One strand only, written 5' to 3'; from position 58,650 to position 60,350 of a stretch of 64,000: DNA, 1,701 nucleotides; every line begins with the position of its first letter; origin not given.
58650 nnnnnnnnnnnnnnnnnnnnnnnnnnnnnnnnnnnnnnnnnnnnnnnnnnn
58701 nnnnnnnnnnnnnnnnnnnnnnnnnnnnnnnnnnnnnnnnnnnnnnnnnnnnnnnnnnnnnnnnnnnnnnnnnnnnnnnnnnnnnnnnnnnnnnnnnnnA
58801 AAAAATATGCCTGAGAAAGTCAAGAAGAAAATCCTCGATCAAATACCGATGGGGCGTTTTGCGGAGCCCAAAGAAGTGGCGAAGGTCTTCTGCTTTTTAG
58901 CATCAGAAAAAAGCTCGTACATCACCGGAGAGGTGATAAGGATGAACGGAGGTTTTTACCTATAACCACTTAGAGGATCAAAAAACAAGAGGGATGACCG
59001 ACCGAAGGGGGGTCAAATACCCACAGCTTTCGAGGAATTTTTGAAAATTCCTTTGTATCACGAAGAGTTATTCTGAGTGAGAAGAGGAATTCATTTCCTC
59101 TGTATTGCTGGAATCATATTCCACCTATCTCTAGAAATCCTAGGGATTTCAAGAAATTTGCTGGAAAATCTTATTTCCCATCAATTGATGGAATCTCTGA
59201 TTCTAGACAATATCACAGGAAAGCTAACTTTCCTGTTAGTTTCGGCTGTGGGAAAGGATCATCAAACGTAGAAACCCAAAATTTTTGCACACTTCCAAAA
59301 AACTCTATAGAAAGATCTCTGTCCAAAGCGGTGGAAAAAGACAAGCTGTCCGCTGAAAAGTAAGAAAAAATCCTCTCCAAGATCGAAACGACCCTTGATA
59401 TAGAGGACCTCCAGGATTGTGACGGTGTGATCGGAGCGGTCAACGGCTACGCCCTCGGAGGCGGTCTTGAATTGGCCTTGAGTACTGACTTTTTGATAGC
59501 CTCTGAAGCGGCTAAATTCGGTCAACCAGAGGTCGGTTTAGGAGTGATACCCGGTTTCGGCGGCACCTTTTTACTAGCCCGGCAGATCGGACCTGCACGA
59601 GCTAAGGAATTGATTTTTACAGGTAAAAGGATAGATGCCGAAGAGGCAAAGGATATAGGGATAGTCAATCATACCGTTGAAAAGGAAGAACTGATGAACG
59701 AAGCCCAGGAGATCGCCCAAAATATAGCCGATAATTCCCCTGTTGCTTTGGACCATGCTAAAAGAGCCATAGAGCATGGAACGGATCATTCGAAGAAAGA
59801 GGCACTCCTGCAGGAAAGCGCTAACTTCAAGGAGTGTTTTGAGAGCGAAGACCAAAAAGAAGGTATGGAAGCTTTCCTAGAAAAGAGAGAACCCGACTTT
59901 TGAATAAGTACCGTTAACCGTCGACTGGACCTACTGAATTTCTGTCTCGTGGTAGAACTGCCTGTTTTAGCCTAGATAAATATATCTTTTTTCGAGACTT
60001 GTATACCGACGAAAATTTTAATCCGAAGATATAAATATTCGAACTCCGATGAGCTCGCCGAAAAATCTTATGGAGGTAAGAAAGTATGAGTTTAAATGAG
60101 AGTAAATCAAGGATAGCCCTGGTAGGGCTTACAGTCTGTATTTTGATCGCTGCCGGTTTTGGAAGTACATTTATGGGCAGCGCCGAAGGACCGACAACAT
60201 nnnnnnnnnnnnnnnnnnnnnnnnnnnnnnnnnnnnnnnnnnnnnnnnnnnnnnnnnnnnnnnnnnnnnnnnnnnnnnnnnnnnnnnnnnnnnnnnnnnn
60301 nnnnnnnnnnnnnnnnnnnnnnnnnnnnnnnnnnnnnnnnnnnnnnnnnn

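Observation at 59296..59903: Decayed partial duplicate of the hbd-crt pair, fused by deletion, right after the PHA locus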

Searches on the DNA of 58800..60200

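Call 54: search_rna_families(source=window, start=58800, end=60200, threshold=evalue, max_evalue=1)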
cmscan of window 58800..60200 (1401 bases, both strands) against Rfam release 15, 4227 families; matches with E-value up to 1: 1.
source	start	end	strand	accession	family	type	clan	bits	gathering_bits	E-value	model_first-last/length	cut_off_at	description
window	59829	59881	+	RF01540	TB11Cs4H2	Gene; snRNA; snoRNA; HACA-box;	-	20.9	50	0.29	1-64/64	no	Trypanosomatid snoRNA TB11Cs4H2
